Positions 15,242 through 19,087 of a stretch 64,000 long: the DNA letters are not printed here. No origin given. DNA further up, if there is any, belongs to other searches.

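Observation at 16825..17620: GlnE carries a GlnD-like ACT-pair insertion between its two nucleotidyltransferase domains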

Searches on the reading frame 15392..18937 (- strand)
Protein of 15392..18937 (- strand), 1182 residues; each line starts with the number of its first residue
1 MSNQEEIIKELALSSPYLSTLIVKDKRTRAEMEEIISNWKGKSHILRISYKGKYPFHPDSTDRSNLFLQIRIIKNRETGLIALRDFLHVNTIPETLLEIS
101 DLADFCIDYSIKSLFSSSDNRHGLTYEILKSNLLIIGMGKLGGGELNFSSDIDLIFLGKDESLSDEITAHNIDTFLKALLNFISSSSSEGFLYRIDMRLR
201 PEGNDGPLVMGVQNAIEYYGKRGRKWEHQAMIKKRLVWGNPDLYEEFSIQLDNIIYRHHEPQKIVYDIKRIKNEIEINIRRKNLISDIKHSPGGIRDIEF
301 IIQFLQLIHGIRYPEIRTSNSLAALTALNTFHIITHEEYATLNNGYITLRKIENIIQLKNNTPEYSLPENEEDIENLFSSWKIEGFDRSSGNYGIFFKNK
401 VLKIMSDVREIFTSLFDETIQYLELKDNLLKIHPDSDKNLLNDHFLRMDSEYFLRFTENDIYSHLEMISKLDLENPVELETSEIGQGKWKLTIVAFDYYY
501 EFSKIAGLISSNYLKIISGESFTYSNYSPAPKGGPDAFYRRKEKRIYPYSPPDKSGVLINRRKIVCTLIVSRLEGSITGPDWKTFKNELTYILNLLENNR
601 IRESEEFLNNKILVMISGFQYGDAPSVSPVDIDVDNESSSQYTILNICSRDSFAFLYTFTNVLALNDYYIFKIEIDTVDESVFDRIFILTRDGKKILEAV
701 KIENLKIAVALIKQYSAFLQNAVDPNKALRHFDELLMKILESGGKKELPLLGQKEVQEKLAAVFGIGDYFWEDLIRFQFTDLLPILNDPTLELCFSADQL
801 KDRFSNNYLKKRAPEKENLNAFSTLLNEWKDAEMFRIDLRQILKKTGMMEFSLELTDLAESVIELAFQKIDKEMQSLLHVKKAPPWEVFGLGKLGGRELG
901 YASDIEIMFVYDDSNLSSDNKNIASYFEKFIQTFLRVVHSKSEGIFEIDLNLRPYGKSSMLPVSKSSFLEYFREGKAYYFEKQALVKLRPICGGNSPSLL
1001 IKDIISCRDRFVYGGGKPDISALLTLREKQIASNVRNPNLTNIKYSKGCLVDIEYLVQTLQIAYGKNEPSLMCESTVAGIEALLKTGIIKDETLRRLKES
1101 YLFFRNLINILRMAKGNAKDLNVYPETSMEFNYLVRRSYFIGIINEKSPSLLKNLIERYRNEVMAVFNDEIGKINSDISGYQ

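Call 3: search_protein_families(library=pfam, proteins=[window:15392-18937:-], max_evalue=1)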
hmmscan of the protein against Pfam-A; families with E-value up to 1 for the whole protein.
window:15392-18937:- (1182 aa): 4 families
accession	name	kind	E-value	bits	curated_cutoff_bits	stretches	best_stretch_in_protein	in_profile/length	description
PF03710.21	GlnE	-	1.9e-77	260.5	24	2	59-247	53-249/252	Glutamate-ammonia ligase adenylyltransferase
PF08335.16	GlnD_UR_UTase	-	1.8e-30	106.2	21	2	272-416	4-141/141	GlnD PII-uridylyltransferase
PF24931.1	ACT_ACR9_3rd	-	0.011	16.2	27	1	632-706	2-77/98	ACR9-like, ACT-like domain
PF03993.17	DUF349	-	0.25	12.1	23.9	0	694-736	21-63/75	Domain of Unknown Function (DUF349)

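Call 4: search_protein_families(library=ncbifam, proteins=[window:15392-18937:-], max_evalue=1)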
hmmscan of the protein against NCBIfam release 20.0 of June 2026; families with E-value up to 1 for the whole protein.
window:15392-18937:- (1182 aa): 10 families
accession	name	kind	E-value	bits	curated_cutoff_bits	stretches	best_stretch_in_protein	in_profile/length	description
NF008292.0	PRK11072.1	equivalog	1.1e-123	414.2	487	3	10-420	35-441/946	bifunctional [glutamate--ammonia ligase]-adenylyl-L-tyrosine phosphorylase/[glutamate--ammonia-ligase] adenylyltransferase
NF010707.0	PRK14109.1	equivalog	4.6e-104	349.4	625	2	66-416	154-499/1010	bifunctional [glutamine synthetase] adenylyltransferase/[glutamine synthetase]-adenylyl-L-tyrosine phosphorylase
NF010706.0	PRK14108.1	equivalog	2.2e-93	313.6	724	2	3-438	56-489/986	bifunctional [glutamine synthetase] adenylyltransferase/[glutamine synthetase]-adenylyl-L-tyrosine phosphorylase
NF003467.0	PRK05092.1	equivalog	2.3e-18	65.4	959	3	630-709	840-919/940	[protein-PII] uridylyltransferase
TIGR01693.1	UTase_glnD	equivalog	3.4e-18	65.3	519.4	2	437-706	616-842/850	[protein-PII] uridylyltransferase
NF002837.0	PRK03059.1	equivalog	1.2e-09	36.9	1010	2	230-303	137-208/857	[protein-PII] uridylyltransferase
NF003448.0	PRK05007.1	equivalog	1.4e-09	36.4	1255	2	231-358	156-272/884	bifunctional uridylyltransferase/uridylyl-removing protein GlnD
NF001366.0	PRK00275.1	equivalog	5.3e-06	24.6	1299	1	279-426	202-337/895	[protein-PII] uridylyltransferase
NF002895.0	PRK03381.1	equivalog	6.8e-06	24.5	631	1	627-699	693-765/782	[protein-PII] uridylyltransferase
NF002487.0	PRK01759.1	equivalog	0.0013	17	890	1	231-352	140-250/862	bifunctional uridylyltransferase/uridylyl-removing protein GlnD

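Call 5: find_homologous_proteins(query=window:15392-18937:-, max_evalue=1e-10)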
Query window:15392-18937:- (1182 aa): 7967 proteins with E <= 1e-10 among 8000 candidates; the best 120 are listed.
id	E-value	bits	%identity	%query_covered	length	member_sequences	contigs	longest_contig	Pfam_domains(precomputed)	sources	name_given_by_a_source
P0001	0.0e+0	2648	100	100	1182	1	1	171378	PF08335.17,PF03710.22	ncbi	-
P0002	0.0e+0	1639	65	99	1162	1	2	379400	PF08335.17,PF03710.22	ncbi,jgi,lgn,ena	jgi:glutamate-ammonia-ligase adenylyltransferase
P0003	0.0e+0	1565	62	99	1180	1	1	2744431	PF08335.17,PF03710.22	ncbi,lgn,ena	-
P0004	0.0e+0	1438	59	99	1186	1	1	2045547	PF08335.17,PF03710.22,PF24931.2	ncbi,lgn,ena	-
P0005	0.0e+0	1259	53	96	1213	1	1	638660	PF08335.17,PF03710.22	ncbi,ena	-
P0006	0.0e+0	1242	52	95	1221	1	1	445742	PF08335.17,PF03710.22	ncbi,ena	-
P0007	0.0e+0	1124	50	93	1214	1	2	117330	PF08335.17,PF03710.22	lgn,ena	-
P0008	0.0e+0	1112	49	94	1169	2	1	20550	PF08335.17,PF03710.22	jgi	-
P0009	0.0e+0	1101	49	94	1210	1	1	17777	PF08335.17,PF03710.22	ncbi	-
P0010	0.0e+0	1097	49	93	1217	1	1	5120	PF08335.17,PF03710.22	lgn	-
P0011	0.0e+0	1096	49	93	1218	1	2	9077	PF08335.17,PF03710.22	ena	-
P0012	0.0e+0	1089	49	94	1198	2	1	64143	PF08335.17,PF03710.22,PF24931.2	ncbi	-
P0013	0.0e+0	1086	48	95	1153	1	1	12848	PF08335.17,PF03710.22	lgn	-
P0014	0.0e+0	1070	48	93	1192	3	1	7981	PF08335.17,PF03710.22,PF24931.2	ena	-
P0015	0.0e+0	1051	47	98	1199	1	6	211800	PF08335.17,PF03710.22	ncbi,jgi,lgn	jgi:glutamate-ammonia-ligase adenylyltransferase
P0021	3.7e-182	626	34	98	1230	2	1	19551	PF08335.17,PF10335.15,PF03710.22,PF24931.2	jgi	jgi:[glutamine synthetase] adenylyltransferase / [glutamine synthetase]-adenylyl-L-tyrosine phosphor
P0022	1.1e-181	625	35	99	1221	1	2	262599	PF08335.17,PF03710.22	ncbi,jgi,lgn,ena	-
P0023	2.5e-175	603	35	90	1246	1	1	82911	PF08335.17,PF03710.22,PF24931.2,PF01842.32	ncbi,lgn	-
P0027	3.0e-156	540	33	87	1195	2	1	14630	PF08335.17,PF03710.22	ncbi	-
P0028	1.2e-155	538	38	50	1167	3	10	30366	PF08335.17,PF10335.15,PF03710.22,PF01842.32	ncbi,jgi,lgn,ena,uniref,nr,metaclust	ncbi:MAG: hypothetical protein A3G33_02395 [Omnitrophica bacterium RIFCSPLOWO2_12_FULL_44_17]|uniref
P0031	3.0e-152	527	32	93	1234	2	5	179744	PF08335.17,PF03710.22,PF03445.20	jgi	jgi:glutamate-ammonia-ligase adenylyltransferase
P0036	2.9e-148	514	32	91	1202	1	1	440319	PF08335.17,PF03710.22,PF01842.32,PF03445.20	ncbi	-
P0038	7.2e-147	509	33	60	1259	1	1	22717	PF08335.17,PF03710.22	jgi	jgi:glutamate-ammonia-ligase adenylyltransferase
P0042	2.3e-120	421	29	96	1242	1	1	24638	PF08335.17,PF03710.22,PF03445.20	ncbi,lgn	ncbi:MAG: DUF294 nucleotidyltransferase-like domain-containing protein [Fuerstiella sp.]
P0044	4.6e-106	374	35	29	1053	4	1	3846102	PF08335.17,PF10335.15,PF03710.22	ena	-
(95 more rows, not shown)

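Call 7: find_encoding_contigs(protein=P0001, flank=10000, max_places=3)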
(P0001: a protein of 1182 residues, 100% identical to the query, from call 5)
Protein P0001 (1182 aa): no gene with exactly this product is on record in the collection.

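Call 9: find_encoding_contigs(protein=P0003, flank=10000, max_places=2)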
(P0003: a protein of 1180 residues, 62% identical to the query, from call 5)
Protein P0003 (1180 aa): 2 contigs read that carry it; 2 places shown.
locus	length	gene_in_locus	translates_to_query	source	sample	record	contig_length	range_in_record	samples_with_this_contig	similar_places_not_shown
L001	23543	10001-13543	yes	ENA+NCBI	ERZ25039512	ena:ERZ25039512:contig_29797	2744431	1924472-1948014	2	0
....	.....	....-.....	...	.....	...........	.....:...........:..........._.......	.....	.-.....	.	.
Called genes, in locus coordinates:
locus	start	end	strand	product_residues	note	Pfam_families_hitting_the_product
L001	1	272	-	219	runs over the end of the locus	PF00440:TetR_N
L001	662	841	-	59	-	-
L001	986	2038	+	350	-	PF05598:DUF772, PF01609:DDE_Tnp_1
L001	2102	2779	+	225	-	PF03781:FGE-sulfatase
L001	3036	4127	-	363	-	PF00310:GATase_2, PF13522:GATase_6, PF13537:GATase_7 (faint)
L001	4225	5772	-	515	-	PF00989:PAS, PF00512:HisKA, PF02518:HATPase_c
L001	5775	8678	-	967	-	PF01339:CheB_methylest, PF03705:CheR_N, PF01739:CheR, PF00989:PAS (faint), PF08448:PAS_4 (faint), PF13596:PAS_10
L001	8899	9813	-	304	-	PF02678:Pirin, PF05726:Pirin_C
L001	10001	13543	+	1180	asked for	PF03710:GlnE, PF08335:GlnD_UR_UTase, PF03710:GlnE, PF08335:GlnD_UR_UTase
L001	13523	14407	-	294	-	PF00072:Response_reg, PF00990:GGDEF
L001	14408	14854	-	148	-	PF00072:Response_reg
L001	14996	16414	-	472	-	PF03951:Gln-synt_N, PF00120:Gln-synt_C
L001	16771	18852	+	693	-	PF01590:GAF, PF13185:GAF_2, PF01590:GAF, PF13185:GAF_2, PF00158:Sigma54_activat, PF14532:Sigma54_activ_2, PF07728:AAA_5 (weak), PF25601:AAA_lid_14, +2 more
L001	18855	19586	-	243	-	PF02578:Cu-oxidase_4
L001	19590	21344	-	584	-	PF01590:GAF, PF13185:GAF_2, PF13492:GAF_3, PF01590:GAF, PF13185:GAF_2 (weak), PF07228:SpoIIE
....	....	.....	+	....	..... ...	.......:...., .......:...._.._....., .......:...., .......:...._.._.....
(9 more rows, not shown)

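Call 10: find_encoding_contigs(protein=P0002, flank=10000, max_places=2)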
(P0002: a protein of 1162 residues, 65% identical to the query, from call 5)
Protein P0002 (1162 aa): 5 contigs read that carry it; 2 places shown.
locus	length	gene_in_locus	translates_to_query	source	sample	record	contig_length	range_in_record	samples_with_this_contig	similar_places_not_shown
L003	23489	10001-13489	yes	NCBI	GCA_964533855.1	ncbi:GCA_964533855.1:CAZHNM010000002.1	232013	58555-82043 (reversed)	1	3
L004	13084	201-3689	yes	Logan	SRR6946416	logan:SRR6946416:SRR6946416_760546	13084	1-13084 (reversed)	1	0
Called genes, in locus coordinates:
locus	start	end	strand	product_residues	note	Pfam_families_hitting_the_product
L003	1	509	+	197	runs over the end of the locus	PF01725:Ham1p_like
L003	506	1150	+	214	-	PF03167:UDG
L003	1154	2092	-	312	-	PF00005:ABC_tran, PF13304:AAA_21 (weak)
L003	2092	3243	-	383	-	PF12679:ABC2_membrane_2, PF12698:ABC2_membrane_3, PF01061:ABC2_membrane, PF12730:ABC2_membrane_4 (weak)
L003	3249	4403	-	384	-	PF12679:ABC2_membrane_2, PF12698:ABC2_membrane_3, PF01061:ABC2_membrane, PF12730:ABC2_membrane_4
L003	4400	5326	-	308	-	PF00005:ABC_tran, PF13304:AAA_21 (faint)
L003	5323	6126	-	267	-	PF25917:BSH_RND (weak), PF25973:BSH_CzcB, PF25954:Beta-barrel_RND_2, PF25990:Beta-barrel_YknX (weak), PF26002:Beta-barrel_AprE (weak)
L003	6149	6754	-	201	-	PF00440:TetR_N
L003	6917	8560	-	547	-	PF00150:Cellulase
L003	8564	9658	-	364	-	PF00310:GATase_2, PF13522:GATase_6 (weak), PF13537:GATase_7 (faint)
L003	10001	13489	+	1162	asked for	PF03710:GlnE, PF08335:GlnD_UR_UTase, PF03710:GlnE, PF08335:GlnD_UR_UTase (weak)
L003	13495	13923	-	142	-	PF14730:DUF4468 (faint)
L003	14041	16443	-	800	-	PF13715:CarbopepD_reg_2 (weak), PF07715:Plug (weak), PF00593:TonB_dep_Rec_b-barrel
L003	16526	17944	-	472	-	PF03951:Gln-synt_N, PF00120:Gln-synt_C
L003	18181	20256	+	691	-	PF01590:GAF, PF13185:GAF_2, PF13492:GAF_3 (weak), PF01590:GAF, PF13185:GAF_2, PF00158:Sigma54_activat, PF14532:Sigma54_activ_2, PF25601:AAA_lid_14, +2 more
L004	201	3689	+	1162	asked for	PF03710:GlnE, PF08335:GlnD_UR_UTase, PF03710:GlnE, PF08335:GlnD_UR_UTase (weak)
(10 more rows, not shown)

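Call 41: search_protein_families(library=pfam, proteins=[P0028, P0038, P0042, P0021, P0044], max_evalue=0.001)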
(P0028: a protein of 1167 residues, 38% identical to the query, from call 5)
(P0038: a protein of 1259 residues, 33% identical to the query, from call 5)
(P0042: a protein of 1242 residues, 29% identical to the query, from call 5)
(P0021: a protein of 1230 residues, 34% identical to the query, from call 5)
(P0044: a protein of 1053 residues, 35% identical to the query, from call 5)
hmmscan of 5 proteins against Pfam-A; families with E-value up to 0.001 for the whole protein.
P0028 (1167 aa): 4 families
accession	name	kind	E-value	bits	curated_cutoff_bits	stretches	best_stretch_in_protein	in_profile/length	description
PF03710.21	GlnE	-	1.3e-81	274.1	24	2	245-485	2-241/252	Glutamate-ammonia ligase adenylyltransferase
PF08335.16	GlnD_UR_UTase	-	1.9e-34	119.1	21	2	1017-1161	3-141/141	GlnD PII-uridylyltransferase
PF01842.31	ACT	-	2.4e-07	30.8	27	0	15-63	1-51/66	ACT domain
PF10335.14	DUF294_C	-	3e-06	27.5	22.5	0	559-596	58-95/145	Putative nucleotidyltransferase substrate binding domain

P0038 (1259 aa): 3 families
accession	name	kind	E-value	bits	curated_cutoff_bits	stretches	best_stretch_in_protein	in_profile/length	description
PF03710.21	GlnE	-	1.4e-97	326.4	24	2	856-1093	4-251/252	Glutamate-ammonia ligase adenylyltransferase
PF08335.16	GlnD_UR_UTase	-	2.1e-43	148.2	21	2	1112-1249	7-135/141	GlnD PII-uridylyltransferase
PF10335.14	DUF294_C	-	0.0002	21.6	22.5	0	1161-1205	59-103/145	Putative nucleotidyltransferase substrate binding domain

P0042 (1242 aa): 3 families
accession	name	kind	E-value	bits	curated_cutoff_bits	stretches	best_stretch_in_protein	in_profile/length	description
PF03710.21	GlnE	-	7.1e-90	301.2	24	2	106-332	2-251/252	Glutamate-ammonia ligase adenylyltransferase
PF08335.16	GlnD_UR_UTase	-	1.5e-39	135.6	21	2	351-489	1-139/141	GlnD PII-uridylyltransferase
PF03445.19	DUF294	-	1.2e-08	35.4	21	1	191-270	18-98/138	Putative nucleotidyltransferase DUF294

P0021 (1230 aa): 4 families
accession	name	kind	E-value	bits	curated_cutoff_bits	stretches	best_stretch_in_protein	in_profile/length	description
PF03710.21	GlnE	-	9.5e-103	343.4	24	2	104-326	4-249/252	Glutamate-ammonia ligase adenylyltransferase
PF08335.16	GlnD_UR_UTase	-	1.6e-39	135.5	21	2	348-486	2-137/141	GlnD PII-uridylyltransferase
PF10335.14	DUF294_C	-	1.9e-07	31.4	22.5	0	357-457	26-120/145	Putative nucleotidyltransferase substrate binding domain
PF24931.1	ACT_ACR9_3rd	-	3.5e-07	30.6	27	1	686-762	2-79/98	ACR9-like, ACT-like domain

P0044 (1053 aa): 4 families
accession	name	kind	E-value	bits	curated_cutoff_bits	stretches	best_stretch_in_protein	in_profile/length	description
PF03710.21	GlnE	-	1.3e-134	447.8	24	2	109-352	4-250/252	Glutamate-ammonia ligase adenylyltransferase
PF08335.16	GlnD_UR_UTase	-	1.1e-57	194.5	21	2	383-524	7-141/141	GlnD PII-uridylyltransferase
PF10335.14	DUF294_C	-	4.4e-08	33.5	22.5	0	394-487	32-119/145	Putative nucleotidyltransferase substrate binding domain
PF03445.19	DUF294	-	3.7e-05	24.1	21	0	198-290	24-101/138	Putative nucleotidyltransferase DUF294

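Call 43: list_cluster_members(proteins=[P0001, P0015, P0022, P0023, P0036, P0042, P0031, P0012, P0027, P0038])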
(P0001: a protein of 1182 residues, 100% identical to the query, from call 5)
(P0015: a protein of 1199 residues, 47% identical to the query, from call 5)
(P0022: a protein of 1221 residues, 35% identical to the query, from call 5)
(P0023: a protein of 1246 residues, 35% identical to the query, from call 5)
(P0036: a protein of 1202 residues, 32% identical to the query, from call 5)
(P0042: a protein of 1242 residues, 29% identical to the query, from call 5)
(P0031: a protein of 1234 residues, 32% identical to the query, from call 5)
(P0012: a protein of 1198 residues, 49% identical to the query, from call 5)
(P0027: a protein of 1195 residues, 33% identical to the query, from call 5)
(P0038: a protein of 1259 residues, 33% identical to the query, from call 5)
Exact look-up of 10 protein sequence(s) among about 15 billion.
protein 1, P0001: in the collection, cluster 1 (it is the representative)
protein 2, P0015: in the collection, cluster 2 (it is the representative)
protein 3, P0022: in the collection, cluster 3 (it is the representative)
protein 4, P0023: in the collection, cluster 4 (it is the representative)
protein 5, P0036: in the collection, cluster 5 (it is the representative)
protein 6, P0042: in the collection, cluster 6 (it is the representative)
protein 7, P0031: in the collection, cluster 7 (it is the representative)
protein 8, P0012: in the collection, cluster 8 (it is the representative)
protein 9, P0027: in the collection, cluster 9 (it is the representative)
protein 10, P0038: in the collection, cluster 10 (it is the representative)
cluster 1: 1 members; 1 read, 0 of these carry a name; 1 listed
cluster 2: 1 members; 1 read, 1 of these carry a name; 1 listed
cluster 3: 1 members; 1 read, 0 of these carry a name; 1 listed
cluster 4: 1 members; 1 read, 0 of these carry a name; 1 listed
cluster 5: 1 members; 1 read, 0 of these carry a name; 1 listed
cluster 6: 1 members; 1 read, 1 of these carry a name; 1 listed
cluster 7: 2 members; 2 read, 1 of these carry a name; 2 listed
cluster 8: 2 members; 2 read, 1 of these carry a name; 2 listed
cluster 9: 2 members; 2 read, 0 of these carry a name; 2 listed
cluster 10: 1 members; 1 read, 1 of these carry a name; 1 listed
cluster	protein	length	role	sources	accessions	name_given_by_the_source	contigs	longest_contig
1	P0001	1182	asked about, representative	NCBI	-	-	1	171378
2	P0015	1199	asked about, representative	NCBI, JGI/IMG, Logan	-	glutamate-ammonia-ligase adenylyltransferase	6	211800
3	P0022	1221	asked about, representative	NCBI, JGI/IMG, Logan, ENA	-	-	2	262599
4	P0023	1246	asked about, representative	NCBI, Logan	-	-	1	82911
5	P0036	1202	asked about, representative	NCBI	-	-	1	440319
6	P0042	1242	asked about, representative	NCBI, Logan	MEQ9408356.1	MAG: DUF294 nucleotidyltransferase-like domain-containing protein [Fuerstiella sp.]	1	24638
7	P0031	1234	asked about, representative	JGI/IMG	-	glutamate-ammonia-ligase adenylyltransferase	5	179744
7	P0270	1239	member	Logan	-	-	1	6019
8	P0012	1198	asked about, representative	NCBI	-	-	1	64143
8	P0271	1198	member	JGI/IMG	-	glutamate-ammonia-ligase adenylyltransferase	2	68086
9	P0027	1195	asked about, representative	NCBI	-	-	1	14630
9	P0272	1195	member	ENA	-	-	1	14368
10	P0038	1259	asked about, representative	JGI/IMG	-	glutamate-ammonia-ligase adenylyltransferase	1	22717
